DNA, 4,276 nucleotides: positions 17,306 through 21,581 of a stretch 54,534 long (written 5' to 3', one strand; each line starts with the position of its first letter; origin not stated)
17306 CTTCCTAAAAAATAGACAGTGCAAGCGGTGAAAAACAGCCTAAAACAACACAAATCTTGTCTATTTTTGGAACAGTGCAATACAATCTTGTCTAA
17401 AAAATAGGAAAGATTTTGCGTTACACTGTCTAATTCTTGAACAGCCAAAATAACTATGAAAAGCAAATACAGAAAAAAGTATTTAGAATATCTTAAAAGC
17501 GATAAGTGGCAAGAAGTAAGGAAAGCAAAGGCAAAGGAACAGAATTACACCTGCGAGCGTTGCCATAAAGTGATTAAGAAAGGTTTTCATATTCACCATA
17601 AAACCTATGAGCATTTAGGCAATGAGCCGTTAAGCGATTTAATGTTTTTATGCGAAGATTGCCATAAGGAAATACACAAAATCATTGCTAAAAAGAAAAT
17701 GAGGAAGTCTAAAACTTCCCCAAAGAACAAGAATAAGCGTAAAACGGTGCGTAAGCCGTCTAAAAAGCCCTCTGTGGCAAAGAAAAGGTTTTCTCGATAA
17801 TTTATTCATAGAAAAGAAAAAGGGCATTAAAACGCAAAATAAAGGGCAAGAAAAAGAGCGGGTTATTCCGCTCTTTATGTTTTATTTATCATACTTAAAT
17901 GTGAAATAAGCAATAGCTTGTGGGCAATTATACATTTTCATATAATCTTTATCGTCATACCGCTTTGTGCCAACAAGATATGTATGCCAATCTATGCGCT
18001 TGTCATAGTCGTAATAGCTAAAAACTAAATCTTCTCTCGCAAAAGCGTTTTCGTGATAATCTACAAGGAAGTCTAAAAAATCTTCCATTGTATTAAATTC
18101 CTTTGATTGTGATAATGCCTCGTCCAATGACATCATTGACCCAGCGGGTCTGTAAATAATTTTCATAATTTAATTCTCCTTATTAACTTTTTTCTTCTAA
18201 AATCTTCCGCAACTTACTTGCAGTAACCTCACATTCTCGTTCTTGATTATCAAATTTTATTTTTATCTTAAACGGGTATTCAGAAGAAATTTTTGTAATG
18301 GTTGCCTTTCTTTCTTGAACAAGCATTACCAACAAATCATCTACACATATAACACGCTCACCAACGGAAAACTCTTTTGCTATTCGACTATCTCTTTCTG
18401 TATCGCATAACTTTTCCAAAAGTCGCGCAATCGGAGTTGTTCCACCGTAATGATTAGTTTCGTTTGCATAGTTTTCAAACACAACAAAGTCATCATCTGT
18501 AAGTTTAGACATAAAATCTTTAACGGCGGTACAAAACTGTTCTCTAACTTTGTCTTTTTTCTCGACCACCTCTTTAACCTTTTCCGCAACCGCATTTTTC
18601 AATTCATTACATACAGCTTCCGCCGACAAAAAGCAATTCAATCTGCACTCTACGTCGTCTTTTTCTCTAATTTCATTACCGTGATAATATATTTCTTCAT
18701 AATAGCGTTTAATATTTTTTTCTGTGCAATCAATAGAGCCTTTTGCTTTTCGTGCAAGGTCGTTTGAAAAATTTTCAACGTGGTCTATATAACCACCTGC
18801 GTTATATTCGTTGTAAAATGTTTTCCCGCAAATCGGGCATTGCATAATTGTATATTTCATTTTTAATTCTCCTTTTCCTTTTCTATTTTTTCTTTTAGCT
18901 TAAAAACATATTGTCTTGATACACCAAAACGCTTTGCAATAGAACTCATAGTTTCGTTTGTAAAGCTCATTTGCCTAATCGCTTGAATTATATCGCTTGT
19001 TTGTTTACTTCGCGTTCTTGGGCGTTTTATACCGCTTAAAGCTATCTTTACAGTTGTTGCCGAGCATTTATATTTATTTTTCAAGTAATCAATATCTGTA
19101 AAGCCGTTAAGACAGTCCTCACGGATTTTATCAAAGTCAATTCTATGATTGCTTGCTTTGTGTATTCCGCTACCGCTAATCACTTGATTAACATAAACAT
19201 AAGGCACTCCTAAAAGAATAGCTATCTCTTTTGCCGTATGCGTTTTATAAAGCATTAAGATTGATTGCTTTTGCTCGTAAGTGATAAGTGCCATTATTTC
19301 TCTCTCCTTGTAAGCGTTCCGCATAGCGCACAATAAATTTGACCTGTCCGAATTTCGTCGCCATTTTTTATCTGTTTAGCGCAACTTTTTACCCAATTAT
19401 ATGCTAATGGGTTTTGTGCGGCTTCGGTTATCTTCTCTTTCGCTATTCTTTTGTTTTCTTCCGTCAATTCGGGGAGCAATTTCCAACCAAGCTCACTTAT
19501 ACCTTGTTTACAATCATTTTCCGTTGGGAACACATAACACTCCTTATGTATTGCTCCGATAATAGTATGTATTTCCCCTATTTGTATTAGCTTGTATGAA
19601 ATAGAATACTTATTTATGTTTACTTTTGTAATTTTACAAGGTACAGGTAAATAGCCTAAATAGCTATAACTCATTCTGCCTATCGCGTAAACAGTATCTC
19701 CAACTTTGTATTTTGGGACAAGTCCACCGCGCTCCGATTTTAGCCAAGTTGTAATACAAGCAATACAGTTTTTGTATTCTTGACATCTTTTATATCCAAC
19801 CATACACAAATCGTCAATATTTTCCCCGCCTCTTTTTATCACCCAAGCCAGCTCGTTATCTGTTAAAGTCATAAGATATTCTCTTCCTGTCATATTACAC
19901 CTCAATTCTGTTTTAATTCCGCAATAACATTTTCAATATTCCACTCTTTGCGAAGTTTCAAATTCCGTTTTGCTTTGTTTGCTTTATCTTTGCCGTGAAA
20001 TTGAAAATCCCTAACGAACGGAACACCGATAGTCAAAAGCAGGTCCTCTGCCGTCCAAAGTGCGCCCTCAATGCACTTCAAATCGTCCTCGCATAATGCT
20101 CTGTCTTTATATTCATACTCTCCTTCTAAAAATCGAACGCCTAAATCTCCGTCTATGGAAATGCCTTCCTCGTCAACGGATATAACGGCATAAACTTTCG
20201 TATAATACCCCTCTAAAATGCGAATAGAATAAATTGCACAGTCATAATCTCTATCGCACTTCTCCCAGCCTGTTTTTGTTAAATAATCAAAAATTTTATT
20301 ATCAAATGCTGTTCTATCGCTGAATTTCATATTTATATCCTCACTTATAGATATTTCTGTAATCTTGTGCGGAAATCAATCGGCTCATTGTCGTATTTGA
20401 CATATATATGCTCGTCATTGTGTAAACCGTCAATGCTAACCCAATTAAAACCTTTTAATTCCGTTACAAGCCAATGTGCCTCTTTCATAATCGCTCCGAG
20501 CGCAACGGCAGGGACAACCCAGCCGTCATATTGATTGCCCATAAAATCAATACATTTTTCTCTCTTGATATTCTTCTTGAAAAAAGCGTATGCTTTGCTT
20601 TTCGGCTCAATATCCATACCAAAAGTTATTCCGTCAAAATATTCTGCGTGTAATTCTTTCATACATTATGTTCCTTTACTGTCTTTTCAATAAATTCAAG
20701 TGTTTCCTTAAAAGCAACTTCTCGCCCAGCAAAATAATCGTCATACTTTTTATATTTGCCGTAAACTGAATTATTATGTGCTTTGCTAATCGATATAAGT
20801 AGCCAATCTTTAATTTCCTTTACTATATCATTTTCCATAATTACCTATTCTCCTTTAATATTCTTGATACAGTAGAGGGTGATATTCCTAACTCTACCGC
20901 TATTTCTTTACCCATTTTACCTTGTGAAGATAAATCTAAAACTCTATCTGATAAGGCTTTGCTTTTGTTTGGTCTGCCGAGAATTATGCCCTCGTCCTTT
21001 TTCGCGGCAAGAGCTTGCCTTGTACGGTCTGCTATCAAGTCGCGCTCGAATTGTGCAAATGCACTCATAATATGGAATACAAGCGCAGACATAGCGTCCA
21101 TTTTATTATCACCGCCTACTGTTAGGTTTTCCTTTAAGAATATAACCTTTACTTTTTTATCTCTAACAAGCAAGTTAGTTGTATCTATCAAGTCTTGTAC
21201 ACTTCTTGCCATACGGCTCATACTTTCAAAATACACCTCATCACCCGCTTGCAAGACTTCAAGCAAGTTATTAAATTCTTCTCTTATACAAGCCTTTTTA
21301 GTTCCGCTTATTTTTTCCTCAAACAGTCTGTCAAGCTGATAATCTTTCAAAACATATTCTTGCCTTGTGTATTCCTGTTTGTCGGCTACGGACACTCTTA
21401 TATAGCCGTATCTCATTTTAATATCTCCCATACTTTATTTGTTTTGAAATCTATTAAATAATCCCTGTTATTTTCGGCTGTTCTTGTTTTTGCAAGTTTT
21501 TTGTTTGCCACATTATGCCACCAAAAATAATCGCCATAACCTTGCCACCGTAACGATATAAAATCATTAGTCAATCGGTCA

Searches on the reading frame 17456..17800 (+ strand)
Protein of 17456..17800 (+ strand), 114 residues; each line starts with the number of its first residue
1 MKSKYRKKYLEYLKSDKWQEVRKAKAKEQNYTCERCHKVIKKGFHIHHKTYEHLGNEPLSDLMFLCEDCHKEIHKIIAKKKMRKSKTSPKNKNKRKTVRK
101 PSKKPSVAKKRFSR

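Call 45: search_protein_families(library=pfam, proteins=[window:17456-17800:+], max_evalue=0.01)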
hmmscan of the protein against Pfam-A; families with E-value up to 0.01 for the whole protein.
window:17456-17800:+ (114 aa): 4 families
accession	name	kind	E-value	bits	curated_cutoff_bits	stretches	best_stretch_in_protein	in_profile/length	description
PF01844.29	HNH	-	3.8e-06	27.4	21.4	1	33-75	1-46/47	HNH endonuclease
PF18439.7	zf_UBZ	-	0.00028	20.9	25.6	0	30-41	2-13/32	Ubiquitin-Binding Zinc Finger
PF25206.1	DUF7836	-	0.0021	18.3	26.7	0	18-38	17-38/59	Domain of unknown function (DUF7836)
PF14522.11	Cytochrome_C7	-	0.0045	17.2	24.8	0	25-76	8-54/67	Cytochrome c7 and related cytochrome c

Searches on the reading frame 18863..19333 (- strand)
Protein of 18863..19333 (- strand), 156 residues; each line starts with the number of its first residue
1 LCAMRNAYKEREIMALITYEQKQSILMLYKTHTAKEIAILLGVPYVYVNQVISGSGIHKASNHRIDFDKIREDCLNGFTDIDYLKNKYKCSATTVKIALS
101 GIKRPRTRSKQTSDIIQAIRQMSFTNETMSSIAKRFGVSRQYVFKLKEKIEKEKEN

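Call 15: search_protein_families(library=pfam, proteins=[window:18863-19333:-], max_evalue=0.1)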
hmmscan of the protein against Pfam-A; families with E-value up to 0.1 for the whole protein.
window:18863-19333:- (156 aa): 16 families
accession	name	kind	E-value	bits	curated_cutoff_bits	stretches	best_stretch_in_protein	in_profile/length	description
PF13384.12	HTH_23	-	9e-07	29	24.6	2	126-149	17-40/50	Homeodomain-like domain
PF04545.22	Sigma70_r4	-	1.4e-05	24.9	24.1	1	114-143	11-37/50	Sigma-70, region 4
PF13518.12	HTH_28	-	0.00015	22.3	25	0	117-151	4-37/52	Helix-turn-helix domain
PF08279.18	HTH_11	-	0.012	15.9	25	0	114-143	4-32/55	HTH domain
PF02796.21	HTH_7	-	0.014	15.9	23.8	1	104-147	2-42/45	Helix-turn-helix domain of resolvase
PF08765.17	Mor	-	0.02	15.3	24.9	0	123-154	68-99/107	Mor transcription activator family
PF01978.25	TrmB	-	0.02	15.2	25.6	0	25-53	16-44/68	Sugar-specific transcriptional regulator TrmB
PF08281.18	Sigma70_r4_2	-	0.024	14.7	25.7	0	18-45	12-40/54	Sigma-70, region 4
PF01527.26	HTH_Tnp_1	-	0.03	15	24.1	0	115-153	12-50/75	Transposase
PF13542.12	HTH_Tnp_ISL3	-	0.042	13.7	27.4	0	108-139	9-39/51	Helix-turn-helix domain of transposase family ISL3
PF01381.28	HTH_3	-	0.054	14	23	0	129-145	12-28/55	Helix-turn-helix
PF23473.1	LysM3_LYK4_5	-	0.066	13.7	29.3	0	126-144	10-28/48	LYK4/5 LysM3 domain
PF18010.7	HTH_49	-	0.073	13.7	27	0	26-42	3-19/29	Cry35Ab1 HTH C-terminal domain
PF02082.26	Rrf2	-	0.081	13.5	30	0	128-152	25-49/132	Iron-dependent Transcriptional regulator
PF13551.12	HTH_29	-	0.084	13.4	28.1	0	128-153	14-39/64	Winged helix-turn helix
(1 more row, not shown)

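Call 16: search_protein_families(library=phrogs, proteins=[window:18863-19333:-], max_evalue=0.01)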
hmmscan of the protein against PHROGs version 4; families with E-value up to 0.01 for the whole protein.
window:18863-19333:- (156 aa): 10 families
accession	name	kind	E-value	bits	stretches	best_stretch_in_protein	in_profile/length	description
phrog_3512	-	transcription regulation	0.00011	23.4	0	16-51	65-101/130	sigma factor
phrog_7168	-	DNA, RNA and nucleotide metabolism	0.00012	22.7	0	85-150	198-265/284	homing endonuclease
phrog_59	-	DNA, RNA and nucleotide metabolism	0.00019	21.9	0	20-111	245-326/423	HNH endonuclease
phrog_351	-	transcription regulation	0.00022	21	1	11-154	670-791/928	RNA polymerase sigma factor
phrog_836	-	transcription regulation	0.00047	21.3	0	116-154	86-124/133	late transcriptional activator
phrog_26674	-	unknown function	0.0012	19.6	1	58-152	121-214/217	-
phrog_125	-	DNA, RNA and nucleotide metabolism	0.0016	19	0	106-155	159-208/254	DNA invertase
phrog_664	-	DNA, RNA and nucleotide metabolism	0.0031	18.4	0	14-66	34-86/210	DNA binding protein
phrog_323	-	transcription regulation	0.0033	18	0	17-53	149-186/319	transcriptional regulator, D5-like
phrog_20467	-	DNA, RNA and nucleotide metabolism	0.0082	17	0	87-145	38-97/112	HNH endonuclease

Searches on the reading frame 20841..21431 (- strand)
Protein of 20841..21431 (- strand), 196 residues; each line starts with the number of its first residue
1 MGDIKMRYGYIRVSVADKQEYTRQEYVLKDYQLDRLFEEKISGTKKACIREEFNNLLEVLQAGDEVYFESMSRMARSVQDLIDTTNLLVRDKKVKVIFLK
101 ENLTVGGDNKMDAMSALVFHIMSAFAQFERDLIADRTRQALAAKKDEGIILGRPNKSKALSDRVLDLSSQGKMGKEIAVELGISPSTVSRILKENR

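Call 15: search_protein_families(library=pfam, proteins=[window:20841-21431:-], max_evalue=0.1)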
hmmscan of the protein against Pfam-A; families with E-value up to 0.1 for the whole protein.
window:20841-21431:- (196 aa): 21 families
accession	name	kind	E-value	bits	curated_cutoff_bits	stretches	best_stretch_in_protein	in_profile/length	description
PF00239.26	Resolvase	-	3.2e-31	108.8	23.3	1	8-148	2-143/145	Resolvase, N terminal domain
PF00196.25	GerE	-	2.7e-05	24.1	23.5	1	164-189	10-35/57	Bacterial regulatory proteins, luxR family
PF13384.12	HTH_23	-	5.6e-05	23.3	24.6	1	163-194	9-40/50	Homeodomain-like domain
PF02796.21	HTH_7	-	0.00038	21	23.8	1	152-194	1-44/45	Helix-turn-helix domain of resolvase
PF13936.12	HTH_38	-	0.0014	18.7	27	1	170-195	19-44/44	Helix-turn-helix domain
PF13551.12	HTH_29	-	0.0018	18.8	28.1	1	164-193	4-34/64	Winged helix-turn helix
PF13412.12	HTH_24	-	0.0019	18.2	21.9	1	175-194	21-40/48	Winged helix-turn-helix DNA-binding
PF13518.12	HTH_28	-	0.0053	17.3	25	1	165-195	6-36/52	Helix-turn-helix domain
PF04545.22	Sigma70_r4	-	0.014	15.4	24.1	1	175-193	24-42/50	Sigma-70, region 4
PF12802.13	MarR_2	-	0.017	15.7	27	1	175-194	24-43/61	MarR family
PF13545.12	HTH_Crp_2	-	0.017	15.5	27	1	175-194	26-45/70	Crp-like helix-turn-helix domain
PF00356.27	LacI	-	0.017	15.4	27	1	175-195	3-23/46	Bacterial regulatory proteins, lacI family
PF08281.18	Sigma70_r4_2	-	0.017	15.2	25.7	1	175-190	30-45/54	Sigma-70, region 4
PF09339.16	HTH_IclR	-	0.02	15.1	22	1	175-193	22-40/52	IclR helix-turn-helix domain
PF04967.18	HTH_10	-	0.022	15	23.1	1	174-193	26-45/53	HTH DNA binding domain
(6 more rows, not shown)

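Call 16: search_protein_families(library=phrogs, proteins=[window:20841-21431:-], max_evalue=0.01)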
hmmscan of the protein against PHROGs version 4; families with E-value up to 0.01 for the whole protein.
window:20841-21431:- (196 aa): 11 families
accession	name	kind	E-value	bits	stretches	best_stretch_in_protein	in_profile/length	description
phrog_125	-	DNA, RNA and nucleotide metabolism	1.9e-53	182.6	1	3-195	18-203/254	DNA invertase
phrog_95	-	integration and excision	4.8e-20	72.7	1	9-150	92-239/651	integrase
phrog_6223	-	transcription regulation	0.00014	22.9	1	167-193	12-39/73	transcriptional repressor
phrog_3855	-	DNA, RNA and nucleotide metabolism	0.00017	22.9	1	153-192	61-100/115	HTH DNA binding protein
phrog_517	-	DNA, RNA and nucleotide metabolism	0.00094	21.1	1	111-193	37-123/128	HTH DNA binding protein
phrog_7168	-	DNA, RNA and nucleotide metabolism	0.0022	18.5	1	154-195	222-263/284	homing endonuclease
phrog_3282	-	transcription regulation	0.0032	18.4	1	168-192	59-83/158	sigma factor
phrog_59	-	DNA, RNA and nucleotide metabolism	0.0034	17.8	0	135-194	234-269/423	HNH endonuclease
phrog_725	-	transcription regulation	0.0053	17.7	0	162-194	17-48/101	CII-like regulator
phrog_1157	-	integration and excision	0.0068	16.7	0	164-194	10-40/422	transposase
phrog_5536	-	unknown function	0.0087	16.9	0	161-194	11-44/172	-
